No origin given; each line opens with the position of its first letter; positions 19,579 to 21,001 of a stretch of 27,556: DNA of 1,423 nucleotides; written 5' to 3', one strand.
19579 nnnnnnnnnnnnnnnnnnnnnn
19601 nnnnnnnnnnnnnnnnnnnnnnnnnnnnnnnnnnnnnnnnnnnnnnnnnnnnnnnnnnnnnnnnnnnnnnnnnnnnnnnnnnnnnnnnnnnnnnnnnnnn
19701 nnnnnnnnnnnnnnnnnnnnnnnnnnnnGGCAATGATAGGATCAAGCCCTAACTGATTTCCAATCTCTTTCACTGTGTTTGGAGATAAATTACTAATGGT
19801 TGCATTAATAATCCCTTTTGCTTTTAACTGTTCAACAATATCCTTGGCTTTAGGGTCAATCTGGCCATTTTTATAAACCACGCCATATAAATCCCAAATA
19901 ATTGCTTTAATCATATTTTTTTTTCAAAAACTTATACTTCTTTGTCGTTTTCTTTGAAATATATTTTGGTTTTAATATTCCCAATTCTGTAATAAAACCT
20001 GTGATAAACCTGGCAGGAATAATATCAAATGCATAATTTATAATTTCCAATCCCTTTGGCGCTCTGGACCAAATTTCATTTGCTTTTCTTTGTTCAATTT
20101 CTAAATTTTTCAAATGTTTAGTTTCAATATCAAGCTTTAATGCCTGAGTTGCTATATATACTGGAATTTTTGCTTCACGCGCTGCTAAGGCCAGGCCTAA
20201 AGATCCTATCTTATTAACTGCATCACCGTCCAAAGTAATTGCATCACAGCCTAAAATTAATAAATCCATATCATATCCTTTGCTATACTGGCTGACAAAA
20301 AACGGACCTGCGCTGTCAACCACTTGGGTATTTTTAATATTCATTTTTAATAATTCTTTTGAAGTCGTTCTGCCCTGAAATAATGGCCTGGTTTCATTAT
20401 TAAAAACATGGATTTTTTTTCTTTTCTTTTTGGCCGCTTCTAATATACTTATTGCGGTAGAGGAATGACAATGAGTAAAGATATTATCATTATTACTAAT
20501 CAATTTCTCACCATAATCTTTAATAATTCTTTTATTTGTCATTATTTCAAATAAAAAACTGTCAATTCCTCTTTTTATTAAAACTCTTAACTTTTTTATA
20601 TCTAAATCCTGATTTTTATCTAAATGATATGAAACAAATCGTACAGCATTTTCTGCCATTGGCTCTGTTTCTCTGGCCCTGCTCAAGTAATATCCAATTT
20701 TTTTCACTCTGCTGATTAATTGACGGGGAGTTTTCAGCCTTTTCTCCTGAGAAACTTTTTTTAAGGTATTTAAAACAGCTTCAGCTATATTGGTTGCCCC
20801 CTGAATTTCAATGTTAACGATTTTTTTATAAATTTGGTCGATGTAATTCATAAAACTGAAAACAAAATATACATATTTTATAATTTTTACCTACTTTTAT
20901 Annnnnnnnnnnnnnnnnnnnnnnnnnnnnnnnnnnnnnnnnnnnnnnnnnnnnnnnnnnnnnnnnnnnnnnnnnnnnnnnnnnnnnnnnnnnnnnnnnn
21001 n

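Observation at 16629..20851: AMP-salvage RuBisCO cluster with an embedded HAD-like gene whose start overlaps the isomerase stop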

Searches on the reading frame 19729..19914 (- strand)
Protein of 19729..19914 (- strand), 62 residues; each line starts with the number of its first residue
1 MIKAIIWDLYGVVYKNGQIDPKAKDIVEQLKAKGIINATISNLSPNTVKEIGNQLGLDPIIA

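Call 80: search_solved_structures(query=A6, max_evalue=1, show_alignments=5)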
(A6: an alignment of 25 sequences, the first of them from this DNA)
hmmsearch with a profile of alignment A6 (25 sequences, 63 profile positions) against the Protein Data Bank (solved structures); distinct sequences matched with E-value up to 1: 217 (the best 60 are shown).
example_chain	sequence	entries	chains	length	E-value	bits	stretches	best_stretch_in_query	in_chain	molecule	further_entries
5orm_A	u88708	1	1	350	7.2e-16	61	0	21-36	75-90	cPPR-Telo1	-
5orq_A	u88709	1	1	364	9.8e-16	60.6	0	21-36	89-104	cPPR-Telo1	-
4wsl_A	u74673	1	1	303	5.9e-15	58.1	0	21-40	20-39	Pentatricopeptide repeat protein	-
4wn4_A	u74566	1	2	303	1.7e-13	53.4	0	21-36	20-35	Pentatricopeptide repeat protein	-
6een_D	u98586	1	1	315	2.2e-13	53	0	21-41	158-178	Designer Pentatricopeptide Protein dPPR10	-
4pjr_A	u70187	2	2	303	6e-13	51.6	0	21-36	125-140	Pentatricopeptide repeat protein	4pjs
4pjq_A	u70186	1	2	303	1e-12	50.9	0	21-36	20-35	Pentatricopeptide repeat protein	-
6een_C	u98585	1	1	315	4.7e-11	45.6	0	21-40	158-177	Designer Pentatricopeptide Protein dPPR10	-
6een_A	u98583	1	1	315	2.3e-10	43.4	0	21-37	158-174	Designer Pentatricopeptide Protein dPPR10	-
6een_B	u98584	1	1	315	2.8e-10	43.1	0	21-37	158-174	Designer Pentatricopeptide Protein dPPR10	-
1zjj_A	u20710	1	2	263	6.2e-09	38.8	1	4-54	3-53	hypothetical protein PH1952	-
2yy6_A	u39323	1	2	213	4.7e-08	36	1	12-62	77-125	phosphoglycolate phosphatase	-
2nyv_A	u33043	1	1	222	5e-08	35.9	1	12-62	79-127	Phosphoglycolate phosphatase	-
3um9_A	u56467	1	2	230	2.4e-07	33.7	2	24-59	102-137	Haloacid dehalogenase, type II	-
3sky_A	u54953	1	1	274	3.8e-07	33.1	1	10-62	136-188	Copper-exporting P-type ATPase B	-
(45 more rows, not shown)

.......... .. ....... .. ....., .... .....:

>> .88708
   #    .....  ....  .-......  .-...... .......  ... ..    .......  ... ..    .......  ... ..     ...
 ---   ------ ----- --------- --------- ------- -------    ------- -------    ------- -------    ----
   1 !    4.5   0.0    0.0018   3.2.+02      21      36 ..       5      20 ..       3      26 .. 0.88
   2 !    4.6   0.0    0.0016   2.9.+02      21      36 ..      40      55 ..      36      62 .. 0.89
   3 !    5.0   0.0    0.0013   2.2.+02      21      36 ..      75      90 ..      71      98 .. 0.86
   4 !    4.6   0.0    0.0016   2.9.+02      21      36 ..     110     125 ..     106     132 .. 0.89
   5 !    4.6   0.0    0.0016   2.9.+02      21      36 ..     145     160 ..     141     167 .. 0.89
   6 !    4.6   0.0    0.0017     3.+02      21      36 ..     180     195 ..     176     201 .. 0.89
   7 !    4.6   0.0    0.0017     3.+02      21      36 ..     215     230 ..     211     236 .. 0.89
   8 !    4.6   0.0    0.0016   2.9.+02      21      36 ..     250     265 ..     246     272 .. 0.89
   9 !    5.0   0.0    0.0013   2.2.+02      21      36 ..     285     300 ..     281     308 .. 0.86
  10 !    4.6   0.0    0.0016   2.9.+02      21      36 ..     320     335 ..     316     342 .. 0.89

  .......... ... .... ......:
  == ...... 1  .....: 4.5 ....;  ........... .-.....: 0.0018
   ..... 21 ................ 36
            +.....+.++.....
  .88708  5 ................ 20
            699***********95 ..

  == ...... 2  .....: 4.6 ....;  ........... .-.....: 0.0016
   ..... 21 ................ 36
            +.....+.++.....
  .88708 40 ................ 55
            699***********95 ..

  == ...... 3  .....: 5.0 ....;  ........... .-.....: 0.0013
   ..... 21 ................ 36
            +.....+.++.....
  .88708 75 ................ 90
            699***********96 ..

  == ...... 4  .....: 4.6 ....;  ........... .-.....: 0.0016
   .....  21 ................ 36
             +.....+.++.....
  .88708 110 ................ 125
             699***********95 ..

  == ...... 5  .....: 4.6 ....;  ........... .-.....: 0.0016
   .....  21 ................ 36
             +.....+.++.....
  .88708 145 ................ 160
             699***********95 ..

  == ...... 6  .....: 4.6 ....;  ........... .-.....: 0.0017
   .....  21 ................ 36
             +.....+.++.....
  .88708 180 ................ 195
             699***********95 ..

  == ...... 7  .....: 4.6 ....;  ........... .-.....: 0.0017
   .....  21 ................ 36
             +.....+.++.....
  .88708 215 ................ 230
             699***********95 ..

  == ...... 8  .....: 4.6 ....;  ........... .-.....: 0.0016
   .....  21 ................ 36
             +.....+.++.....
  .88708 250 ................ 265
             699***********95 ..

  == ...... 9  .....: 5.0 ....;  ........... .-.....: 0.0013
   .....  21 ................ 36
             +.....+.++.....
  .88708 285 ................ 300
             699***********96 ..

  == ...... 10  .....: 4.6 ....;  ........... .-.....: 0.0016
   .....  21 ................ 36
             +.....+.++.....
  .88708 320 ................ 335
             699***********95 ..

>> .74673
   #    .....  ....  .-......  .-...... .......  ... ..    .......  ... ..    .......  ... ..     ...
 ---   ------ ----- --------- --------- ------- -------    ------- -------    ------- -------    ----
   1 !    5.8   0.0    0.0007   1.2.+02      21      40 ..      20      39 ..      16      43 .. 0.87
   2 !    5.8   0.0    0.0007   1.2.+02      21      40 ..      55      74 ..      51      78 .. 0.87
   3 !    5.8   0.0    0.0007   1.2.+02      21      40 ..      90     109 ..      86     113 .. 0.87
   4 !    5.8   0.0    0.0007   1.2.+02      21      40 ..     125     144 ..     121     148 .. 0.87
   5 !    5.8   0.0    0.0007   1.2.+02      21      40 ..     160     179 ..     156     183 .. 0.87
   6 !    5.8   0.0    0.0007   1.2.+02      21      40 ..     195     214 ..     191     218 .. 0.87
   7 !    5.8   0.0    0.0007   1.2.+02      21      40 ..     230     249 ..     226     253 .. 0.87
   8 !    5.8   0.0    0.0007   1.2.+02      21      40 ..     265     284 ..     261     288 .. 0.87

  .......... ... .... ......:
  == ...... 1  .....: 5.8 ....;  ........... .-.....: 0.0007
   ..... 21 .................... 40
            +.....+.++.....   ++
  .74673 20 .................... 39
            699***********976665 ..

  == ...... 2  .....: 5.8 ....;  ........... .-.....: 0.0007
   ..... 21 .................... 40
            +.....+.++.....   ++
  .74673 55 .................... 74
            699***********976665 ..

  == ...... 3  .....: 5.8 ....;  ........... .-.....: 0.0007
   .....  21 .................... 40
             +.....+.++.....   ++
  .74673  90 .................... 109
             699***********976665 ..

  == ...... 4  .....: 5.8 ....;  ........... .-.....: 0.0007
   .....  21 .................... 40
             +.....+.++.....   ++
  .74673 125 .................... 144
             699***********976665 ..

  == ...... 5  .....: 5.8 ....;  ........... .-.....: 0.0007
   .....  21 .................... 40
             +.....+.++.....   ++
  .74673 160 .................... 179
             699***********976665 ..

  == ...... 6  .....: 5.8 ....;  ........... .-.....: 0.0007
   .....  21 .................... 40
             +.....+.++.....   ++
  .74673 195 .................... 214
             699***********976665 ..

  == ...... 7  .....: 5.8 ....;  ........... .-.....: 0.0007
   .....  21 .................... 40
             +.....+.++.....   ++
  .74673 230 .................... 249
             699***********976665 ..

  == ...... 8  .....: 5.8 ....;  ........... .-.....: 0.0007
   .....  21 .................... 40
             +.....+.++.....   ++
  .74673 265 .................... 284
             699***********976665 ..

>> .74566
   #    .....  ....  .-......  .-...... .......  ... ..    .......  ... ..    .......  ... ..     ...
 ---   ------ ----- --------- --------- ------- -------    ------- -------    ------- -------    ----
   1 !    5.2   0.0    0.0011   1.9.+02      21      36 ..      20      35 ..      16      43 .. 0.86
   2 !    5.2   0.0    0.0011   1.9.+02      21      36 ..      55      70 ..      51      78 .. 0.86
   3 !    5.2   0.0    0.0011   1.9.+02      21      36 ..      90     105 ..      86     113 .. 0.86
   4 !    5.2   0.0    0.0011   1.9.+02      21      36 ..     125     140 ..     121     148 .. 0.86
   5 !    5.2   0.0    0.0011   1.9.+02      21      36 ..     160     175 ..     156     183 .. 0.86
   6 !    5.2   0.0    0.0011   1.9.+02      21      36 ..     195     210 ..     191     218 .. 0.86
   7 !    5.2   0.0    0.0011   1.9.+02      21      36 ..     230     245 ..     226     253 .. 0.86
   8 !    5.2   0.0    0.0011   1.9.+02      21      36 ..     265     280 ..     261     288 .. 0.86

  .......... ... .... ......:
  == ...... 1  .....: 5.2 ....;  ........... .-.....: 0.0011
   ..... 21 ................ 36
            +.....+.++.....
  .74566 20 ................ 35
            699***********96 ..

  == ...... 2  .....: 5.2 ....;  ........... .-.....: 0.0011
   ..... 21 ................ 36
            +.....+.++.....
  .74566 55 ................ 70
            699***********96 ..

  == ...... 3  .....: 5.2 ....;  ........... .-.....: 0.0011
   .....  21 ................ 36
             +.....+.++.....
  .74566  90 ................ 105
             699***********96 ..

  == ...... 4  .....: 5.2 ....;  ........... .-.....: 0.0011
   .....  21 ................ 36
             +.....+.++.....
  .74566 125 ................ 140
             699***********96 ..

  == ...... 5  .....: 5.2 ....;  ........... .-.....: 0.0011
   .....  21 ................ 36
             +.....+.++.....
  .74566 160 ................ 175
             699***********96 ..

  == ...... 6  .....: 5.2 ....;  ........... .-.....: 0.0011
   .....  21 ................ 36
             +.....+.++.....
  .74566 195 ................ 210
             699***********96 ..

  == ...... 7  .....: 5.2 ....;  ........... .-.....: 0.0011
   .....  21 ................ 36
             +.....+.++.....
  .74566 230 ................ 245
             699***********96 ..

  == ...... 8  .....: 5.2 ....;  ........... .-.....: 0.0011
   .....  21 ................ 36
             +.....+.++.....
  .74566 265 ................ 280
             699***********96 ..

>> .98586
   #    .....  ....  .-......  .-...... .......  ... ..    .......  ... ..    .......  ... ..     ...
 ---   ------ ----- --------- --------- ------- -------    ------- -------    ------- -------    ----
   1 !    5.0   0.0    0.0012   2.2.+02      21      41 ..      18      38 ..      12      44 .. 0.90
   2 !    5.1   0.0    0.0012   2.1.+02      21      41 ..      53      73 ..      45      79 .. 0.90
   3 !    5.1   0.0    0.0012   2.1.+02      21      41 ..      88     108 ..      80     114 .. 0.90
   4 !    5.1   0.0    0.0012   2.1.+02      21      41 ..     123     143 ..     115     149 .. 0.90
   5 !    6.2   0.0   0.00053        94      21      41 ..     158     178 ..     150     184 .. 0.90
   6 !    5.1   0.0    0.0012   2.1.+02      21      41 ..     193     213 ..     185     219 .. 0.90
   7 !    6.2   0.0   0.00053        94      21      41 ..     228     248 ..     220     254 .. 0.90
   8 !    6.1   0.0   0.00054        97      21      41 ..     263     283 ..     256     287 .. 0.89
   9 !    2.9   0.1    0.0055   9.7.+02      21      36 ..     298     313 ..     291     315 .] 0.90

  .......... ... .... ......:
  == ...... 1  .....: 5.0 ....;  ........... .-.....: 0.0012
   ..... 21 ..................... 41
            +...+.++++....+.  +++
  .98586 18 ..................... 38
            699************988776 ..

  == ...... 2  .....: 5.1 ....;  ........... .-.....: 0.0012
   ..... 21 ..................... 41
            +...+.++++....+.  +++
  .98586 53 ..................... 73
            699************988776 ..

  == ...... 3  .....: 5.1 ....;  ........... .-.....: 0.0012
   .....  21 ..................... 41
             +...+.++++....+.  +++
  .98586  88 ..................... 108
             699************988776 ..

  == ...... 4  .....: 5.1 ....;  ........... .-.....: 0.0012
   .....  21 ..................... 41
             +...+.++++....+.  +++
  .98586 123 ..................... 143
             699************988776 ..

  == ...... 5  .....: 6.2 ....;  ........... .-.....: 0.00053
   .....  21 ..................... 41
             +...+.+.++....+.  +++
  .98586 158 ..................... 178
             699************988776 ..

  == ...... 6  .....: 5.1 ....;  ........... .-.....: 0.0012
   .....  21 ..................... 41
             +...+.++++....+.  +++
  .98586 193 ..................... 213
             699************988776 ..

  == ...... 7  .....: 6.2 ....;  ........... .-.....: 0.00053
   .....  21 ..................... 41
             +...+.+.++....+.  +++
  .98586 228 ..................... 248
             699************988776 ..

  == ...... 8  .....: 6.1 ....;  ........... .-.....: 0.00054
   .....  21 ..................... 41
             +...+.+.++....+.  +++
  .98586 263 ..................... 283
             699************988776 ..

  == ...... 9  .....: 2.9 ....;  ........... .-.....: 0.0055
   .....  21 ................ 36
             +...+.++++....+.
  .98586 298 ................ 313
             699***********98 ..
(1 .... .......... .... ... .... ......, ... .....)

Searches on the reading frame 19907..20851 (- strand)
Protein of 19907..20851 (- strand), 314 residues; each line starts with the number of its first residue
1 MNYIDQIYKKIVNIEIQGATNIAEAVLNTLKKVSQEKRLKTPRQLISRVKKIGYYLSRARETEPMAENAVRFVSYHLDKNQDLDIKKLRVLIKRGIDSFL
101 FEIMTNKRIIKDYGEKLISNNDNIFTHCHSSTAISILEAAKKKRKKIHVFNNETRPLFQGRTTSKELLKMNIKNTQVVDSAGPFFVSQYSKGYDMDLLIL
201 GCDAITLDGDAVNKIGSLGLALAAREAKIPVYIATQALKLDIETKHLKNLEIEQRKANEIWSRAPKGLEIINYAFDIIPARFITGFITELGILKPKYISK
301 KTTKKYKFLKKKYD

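Call 3: search_protein_families(library=pfam, proteins=[window:19907-20851:-], max_evalue=0.01)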
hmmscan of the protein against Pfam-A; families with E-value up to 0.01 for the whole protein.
window:19907-20851:- (314 aa): 1 family
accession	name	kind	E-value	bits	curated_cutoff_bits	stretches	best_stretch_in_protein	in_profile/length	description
PF01008.23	IF-2B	-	2.3e-59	201.4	22.4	1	15-295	1-280/280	Initiation factor 2 subunit family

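Call 4: search_protein_families(library=ncbifam, proteins=[window:19907-20851:-], max_evalue=0.01)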
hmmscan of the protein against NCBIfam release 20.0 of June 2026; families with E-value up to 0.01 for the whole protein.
window:19907-20851:- (314 aa): 9 families
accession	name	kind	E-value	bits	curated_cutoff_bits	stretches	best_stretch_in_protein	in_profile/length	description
TIGR00511.1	ribulose_e2b2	equivalog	1.1e-59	202.2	314.1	1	4-300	2-293/301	ribose 1,5-bisphosphate isomerase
TIGR00524.1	eIF-2B_rel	subfamily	1.4e-55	188.6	185.85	1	2-295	2-303/303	S-methyl-5-thioribose-1-phosphate isomerase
NF004326.0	PRK05720.1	subfamily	5.5e-47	160.2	271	1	4-300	40-347/358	s-methyl-5-thioribose-1-phosphate isomerase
TIGR00512.1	salvage_mtnA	equivalog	2e-44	152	279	1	4-294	30-334/335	S-methyl-5-thioribose-1-phosphate isomerase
NF004700.0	PRK06036.1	equivalog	2.9e-34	118.6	528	1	3-301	32-336/339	S-methyl-5-thioribose-1-phosphate isomerase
NF006210.0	PRK08335.1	equivalog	1.8e-33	116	339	1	84-295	73-271/275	translation initiation factor IF-2B subunit alpha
NF004436.0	PRK05772.1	equivalog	4.5e-24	85.4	521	1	7-297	49-353/363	S-methyl-5-thioribose-1-phosphate isomerase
NF004994.0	PRK06372.1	equivalog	6.5e-13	48.6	249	1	122-297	88-250/253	translation initiation factor IF-2B subunit delta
NF007041.0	PRK09496.3-4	equivalog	0.0067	15.2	386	0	58-148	138-226/450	Trk system potassium transporter TrkA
